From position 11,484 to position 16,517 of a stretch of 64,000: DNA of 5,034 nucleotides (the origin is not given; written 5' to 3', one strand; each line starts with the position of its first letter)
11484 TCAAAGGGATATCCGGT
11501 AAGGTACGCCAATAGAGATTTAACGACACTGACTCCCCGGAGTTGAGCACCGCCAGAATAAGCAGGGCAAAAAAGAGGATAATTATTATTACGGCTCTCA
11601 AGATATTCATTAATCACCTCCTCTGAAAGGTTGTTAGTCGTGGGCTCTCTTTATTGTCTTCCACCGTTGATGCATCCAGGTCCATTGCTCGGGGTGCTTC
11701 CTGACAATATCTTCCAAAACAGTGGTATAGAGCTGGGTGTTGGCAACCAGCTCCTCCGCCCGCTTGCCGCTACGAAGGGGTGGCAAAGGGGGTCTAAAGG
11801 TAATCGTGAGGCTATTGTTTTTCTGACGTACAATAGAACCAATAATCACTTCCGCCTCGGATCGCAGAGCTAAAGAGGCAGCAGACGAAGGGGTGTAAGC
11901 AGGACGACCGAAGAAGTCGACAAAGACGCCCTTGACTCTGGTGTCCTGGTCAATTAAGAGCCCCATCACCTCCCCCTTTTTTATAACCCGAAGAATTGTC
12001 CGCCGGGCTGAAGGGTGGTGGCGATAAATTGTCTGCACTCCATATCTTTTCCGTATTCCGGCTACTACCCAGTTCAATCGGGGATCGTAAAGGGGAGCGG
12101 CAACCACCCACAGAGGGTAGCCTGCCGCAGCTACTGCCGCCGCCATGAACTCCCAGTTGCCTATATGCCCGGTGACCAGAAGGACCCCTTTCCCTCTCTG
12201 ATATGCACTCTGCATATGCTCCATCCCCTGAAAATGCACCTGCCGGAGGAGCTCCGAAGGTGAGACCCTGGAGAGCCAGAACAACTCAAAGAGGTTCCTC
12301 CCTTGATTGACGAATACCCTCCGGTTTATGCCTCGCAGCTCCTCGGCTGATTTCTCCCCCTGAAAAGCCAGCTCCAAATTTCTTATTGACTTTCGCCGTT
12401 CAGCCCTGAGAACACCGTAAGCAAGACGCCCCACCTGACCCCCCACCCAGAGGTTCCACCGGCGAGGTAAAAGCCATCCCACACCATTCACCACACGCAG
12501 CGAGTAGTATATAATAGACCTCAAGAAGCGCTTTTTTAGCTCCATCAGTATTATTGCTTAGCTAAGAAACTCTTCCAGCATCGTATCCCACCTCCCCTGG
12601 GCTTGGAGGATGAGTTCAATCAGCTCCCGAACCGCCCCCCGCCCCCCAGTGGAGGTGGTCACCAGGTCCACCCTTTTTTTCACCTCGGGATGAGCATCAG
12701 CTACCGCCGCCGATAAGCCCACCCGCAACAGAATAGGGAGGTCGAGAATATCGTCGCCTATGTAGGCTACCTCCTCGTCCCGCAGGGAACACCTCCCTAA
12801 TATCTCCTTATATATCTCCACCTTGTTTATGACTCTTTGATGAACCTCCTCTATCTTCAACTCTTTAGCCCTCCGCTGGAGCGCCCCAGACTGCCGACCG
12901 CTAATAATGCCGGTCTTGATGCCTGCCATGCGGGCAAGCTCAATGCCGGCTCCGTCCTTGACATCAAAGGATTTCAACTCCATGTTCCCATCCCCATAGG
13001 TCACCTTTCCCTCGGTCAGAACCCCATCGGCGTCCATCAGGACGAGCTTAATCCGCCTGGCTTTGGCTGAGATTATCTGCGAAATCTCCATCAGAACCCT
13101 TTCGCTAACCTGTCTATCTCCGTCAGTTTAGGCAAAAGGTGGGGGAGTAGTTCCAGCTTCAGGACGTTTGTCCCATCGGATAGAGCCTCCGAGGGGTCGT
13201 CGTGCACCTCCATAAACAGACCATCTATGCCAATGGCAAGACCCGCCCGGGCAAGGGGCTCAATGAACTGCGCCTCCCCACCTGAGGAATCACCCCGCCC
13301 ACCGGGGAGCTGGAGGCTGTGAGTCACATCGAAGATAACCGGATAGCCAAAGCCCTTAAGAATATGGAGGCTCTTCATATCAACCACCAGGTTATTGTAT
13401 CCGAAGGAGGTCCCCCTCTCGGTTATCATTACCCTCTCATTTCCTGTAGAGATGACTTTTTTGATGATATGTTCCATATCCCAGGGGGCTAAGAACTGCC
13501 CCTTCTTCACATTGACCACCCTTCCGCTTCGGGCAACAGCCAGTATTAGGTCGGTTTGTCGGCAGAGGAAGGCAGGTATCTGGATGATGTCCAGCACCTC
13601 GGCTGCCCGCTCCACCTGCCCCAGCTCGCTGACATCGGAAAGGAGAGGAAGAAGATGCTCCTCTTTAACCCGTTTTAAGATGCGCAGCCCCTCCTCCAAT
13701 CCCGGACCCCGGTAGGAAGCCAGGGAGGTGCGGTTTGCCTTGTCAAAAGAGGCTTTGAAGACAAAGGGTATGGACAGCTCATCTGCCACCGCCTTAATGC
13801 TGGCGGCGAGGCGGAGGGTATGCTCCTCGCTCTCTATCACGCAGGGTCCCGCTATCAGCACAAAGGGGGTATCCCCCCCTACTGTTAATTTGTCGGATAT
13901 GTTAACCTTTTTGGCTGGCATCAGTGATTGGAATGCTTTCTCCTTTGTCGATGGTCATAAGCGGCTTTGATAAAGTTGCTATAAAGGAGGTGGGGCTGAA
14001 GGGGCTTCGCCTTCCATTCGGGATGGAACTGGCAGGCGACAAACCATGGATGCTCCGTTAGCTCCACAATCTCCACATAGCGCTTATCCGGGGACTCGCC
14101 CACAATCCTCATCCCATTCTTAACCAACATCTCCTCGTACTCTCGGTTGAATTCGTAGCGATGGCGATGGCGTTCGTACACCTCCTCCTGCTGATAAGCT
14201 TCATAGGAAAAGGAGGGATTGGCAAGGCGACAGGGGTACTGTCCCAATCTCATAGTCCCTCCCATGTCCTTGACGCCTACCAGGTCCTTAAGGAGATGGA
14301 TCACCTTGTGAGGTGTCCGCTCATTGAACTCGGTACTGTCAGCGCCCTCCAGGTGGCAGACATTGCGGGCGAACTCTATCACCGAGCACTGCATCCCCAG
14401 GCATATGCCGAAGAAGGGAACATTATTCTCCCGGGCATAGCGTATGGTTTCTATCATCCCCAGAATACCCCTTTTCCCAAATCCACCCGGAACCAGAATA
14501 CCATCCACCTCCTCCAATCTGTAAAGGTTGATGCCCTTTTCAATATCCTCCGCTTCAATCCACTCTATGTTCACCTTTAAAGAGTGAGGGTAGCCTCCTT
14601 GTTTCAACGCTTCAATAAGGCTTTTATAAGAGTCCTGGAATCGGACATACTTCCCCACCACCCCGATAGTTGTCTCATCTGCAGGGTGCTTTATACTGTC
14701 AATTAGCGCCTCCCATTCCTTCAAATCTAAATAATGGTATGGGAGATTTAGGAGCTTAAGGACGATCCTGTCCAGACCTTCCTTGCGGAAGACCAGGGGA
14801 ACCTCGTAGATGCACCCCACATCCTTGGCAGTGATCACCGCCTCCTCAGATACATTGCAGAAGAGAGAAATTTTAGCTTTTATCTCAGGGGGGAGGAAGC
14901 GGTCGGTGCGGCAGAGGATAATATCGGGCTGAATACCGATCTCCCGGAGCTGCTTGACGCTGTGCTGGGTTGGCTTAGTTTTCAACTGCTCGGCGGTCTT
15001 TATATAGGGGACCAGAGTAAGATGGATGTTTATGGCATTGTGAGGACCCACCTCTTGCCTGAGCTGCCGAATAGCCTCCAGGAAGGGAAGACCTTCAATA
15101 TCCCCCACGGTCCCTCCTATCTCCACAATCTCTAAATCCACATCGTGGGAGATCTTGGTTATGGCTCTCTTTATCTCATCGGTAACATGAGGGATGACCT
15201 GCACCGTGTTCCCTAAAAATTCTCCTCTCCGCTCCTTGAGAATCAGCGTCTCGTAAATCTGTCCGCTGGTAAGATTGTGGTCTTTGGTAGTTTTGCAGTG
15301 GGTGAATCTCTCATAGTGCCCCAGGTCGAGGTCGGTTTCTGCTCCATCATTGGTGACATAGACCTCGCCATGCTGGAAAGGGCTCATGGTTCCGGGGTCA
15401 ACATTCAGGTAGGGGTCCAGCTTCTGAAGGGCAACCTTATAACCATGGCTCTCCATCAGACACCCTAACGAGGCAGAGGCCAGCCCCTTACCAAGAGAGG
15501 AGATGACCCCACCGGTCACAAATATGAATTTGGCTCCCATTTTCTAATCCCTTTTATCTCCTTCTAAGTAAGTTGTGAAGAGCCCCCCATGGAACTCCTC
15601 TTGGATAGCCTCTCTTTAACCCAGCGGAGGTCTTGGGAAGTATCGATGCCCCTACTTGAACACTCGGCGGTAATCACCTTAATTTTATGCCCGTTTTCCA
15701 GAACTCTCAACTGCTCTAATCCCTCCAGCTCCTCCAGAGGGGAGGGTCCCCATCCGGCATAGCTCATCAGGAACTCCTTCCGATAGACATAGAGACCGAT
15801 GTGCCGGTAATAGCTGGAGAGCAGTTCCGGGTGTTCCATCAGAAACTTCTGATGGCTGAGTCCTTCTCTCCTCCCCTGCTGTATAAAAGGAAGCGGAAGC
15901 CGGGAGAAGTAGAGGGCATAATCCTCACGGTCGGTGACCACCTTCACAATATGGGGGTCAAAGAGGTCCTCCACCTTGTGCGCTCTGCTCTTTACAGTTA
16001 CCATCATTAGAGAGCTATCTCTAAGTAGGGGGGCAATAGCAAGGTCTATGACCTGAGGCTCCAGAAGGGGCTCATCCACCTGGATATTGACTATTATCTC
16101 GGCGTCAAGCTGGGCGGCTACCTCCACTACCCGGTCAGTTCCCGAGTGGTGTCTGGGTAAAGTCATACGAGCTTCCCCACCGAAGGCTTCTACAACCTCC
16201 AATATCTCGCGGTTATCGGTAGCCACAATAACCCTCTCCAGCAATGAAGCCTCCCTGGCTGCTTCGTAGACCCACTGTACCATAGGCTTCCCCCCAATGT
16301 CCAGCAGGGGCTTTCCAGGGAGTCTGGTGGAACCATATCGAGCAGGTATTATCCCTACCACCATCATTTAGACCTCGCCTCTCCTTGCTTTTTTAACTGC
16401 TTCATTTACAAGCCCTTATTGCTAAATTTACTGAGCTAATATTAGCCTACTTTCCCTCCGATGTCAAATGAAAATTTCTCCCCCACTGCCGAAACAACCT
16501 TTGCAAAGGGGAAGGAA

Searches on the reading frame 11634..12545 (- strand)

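Call 51: search_protein_families(library=ncbifam, max_evalue=1e-20, proteins=[window:11634-12545:-])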
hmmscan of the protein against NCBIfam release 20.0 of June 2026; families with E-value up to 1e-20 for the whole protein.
window:11634-12545:- (303 aa): 13 families
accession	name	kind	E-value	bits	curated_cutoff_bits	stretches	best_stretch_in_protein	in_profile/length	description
NF006270.0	PRK08419.1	equivalog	4.2e-42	144.5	248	1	20-298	14-291/298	lipid A biosynthesis lauroyl acyltransferase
NF005120.0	PRK06553.1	equivalog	2.2e-36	125.7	273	1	28-296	39-307/308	lipid A biosynthesis lauroyl acyltransferase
TIGR02207.1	lipid_A_htrB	subfamily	3.3e-35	121.9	297.8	1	13-299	16-295/303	LpxL/LpxP family Kdo(2)-lipid IV(A) lauroyl/palmitoleoyl acyltransferase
NF006487.0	PRK08905.1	equivalog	7.2e-32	110.6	281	1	26-301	13-279/290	lysophospholipid acyltransferase family protein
NF005919.0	PRK07920.1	equivalog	3.2e-31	108.6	209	1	47-296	46-294/311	phosphatidylinositol mannoside acyltransferase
NF005340.0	PRK06860.1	subfamily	3.8e-28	98.6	398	1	25-299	33-301/309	lipid A biosynthesis lauroyl acyltransferase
NF006437.0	PRK08733.1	equivalog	1.2e-26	93.6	540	1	22-297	34-296/306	LpxL/LpxP family Kdo(2)-lipid IV(A) lauroyl/palmitoleoyl acyltransferase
NF006507.0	PRK08943.1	subfamily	3.3e-26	92.1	337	1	25-299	39-308/322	lipid A biosynthesis (KDO)2-(lauroyl)-lipid IVA acyltransferase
NF004191.0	PRK05646.1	equivalog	2.1e-25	89.6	491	1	12-297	14-297/310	lipid A biosynthesis lauroyl acyltransferase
NF006438.0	PRK08734.1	equivalog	6e-25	87.9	363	1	42-295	33-285/305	lauroyl acyltransferase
NF005150.0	PRK06628.1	equivalog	1.3e-24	87.1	350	1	44-296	44-289/290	lipid A biosynthesis lauroyl acyltransferase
NF004569.0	PRK05906.1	equivalog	8.2e-24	84.2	439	0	106-297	127-314/454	lipid A biosynthesis lauroyl acyltransferase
NF006432.0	PRK08706.1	equivalog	1.2e-21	77.3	384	1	33-298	21-281/289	lipid A biosynthesis lauroyl acyltransferase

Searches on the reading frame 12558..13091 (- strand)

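Call 51: search_protein_families(library=ncbifam, max_evalue=1e-20, proteins=[window:12558-13091:-])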
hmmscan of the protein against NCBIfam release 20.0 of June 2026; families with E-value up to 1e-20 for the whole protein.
window:12558-13091:- (177 aa): 4 families
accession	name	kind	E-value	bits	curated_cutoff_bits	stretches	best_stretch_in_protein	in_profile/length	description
NF007019.0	PRK09484.1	equivalog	4.7e-52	176.3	208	1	2-170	13-181/187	3-deoxy-manno-octulosonate-8-phosphatase KdsC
TIGR01670.1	KdsC-phosphatas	subfamily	1.9e-51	174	106.95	1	14-166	1-153/154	3-deoxy-D-manno-octulosonate 8-phosphate phosphatase, YrbI family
TIGR02726.1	phenyl_P_delta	equivalog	2.1e-48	164.7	281.95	1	10-173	3-166/169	phenylphosphate carboxylase subunit delta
NF058599.1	KDN-9-PPhBT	equivalog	5.6e-39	133.8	180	1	14-163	2-151/152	3-deoxy-D-glycero-D-galacto-nonulopyranosonate 9-phosphatase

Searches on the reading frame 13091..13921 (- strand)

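Call 51: search_protein_families(library=ncbifam, max_evalue=1e-20, proteins=[window:13091-13921:-])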
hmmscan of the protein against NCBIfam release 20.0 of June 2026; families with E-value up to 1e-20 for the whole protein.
window:13091-13921:- (276 aa): 8 families
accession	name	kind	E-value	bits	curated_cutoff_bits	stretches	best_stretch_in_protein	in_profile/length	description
NF003543.0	PRK05198.1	equivalog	7.8e-123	408.8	242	1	10-274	8-272/273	3-deoxy-8-phosphooctulonate synthase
TIGR01362.1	KDO8P_synth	equivalog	5.6e-118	392.8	314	1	19-274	2-257/258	3-deoxy-8-phosphooctulonate synthase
NF009109.0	PRK12457.1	equivalog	2.6e-97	325.5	457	1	5-275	2-274/281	3-deoxy-8-phosphooctulonate synthase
NF006421.0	PRK08673.1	subfamily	8.1e-39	133.8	335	1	5-273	82-333/338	3-deoxy-7-phosphoheptulonate synthase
TIGR01361.1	DAHP_synth_Bsub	equivalog_domain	1.3e-34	119.7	267.75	1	4-266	11-257/260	3-deoxy-7-phosphoheptulonate synthase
NF009239.0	PRK12595.1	equivalog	1.9e-32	112.6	279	1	5-268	106-352/360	bifunctional 3-deoxy-7-phosphoheptulonate synthase/chorismate mutase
NF009933.0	PRK13396.1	subfamily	2.1e-27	96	486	1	10-271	92-339/352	3-deoxy-7-phosphoheptulonate synthase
NF041229.1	BagF_FevY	exception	6.5e-26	91.3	700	1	14-257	86-313/340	phospho-2-dehydro-3-deoxyheptonate aldolase BagF/FevY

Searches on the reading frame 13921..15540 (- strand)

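Call 51: search_protein_families(library=ncbifam, max_evalue=1e-20, proteins=[window:13921-15540:-])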
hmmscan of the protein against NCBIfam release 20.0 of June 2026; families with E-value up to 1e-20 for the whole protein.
window:13921-15540:- (539 aa): 3 families
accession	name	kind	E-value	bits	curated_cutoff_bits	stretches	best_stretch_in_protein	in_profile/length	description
NF003792.0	PRK05380.1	equivalog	7.8e-250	830.1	308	1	3-534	3-533/534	CTP synthase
TIGR00337.1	PyrG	equivalog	4e-239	794.6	462.75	1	3-526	3-526/526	glutamine hydrolyzing CTP synthase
NF004836.1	PRK06186.1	equivalog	7.1e-41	139.8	260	1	291-527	2-227/228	CTP synthase C-terminal region-related (seleno)protein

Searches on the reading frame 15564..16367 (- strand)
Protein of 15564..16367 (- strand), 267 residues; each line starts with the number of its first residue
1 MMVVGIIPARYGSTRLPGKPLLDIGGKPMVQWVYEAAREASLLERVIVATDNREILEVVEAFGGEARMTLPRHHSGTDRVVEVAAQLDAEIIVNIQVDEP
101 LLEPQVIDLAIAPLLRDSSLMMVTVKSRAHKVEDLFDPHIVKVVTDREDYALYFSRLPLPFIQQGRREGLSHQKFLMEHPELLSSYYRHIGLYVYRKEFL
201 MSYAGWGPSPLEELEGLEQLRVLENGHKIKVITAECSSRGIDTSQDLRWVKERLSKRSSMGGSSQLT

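Call 51: search_protein_families(library=ncbifam, max_evalue=1e-20, proteins=[window:15564-16367:-])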
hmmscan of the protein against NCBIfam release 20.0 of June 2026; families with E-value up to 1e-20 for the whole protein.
window:15564-16367:- (267 aa): 5 families
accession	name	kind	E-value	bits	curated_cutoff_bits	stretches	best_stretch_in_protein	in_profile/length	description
NF003952.0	PRK05450.1-5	subfamily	3.8e-87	291.5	193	1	2-257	2-248/250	3-deoxy-manno-octulosonate cytidylyltransferase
NF009905.0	PRK13368.1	subfamily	4e-78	262.1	255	1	1-256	1-240/243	3-deoxy-manno-octulosonate cytidylyltransferase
NF003950.0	PRK05450.1-3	subfamily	7.5e-74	248.2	234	1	1-258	1-246/248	3-deoxy-manno-octulosonate cytidylyltransferase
TIGR00466.1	kdsB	equivalog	6.4e-71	238.6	155.2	1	3-247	3-240/241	3-deoxy-manno-octulosonate cytidylyltransferase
NF003948.0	PRK05450.1-1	equivalog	3.6e-59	200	281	1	3-162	6-171/248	3-deoxy-manno-octulosonate cytidylyltransferase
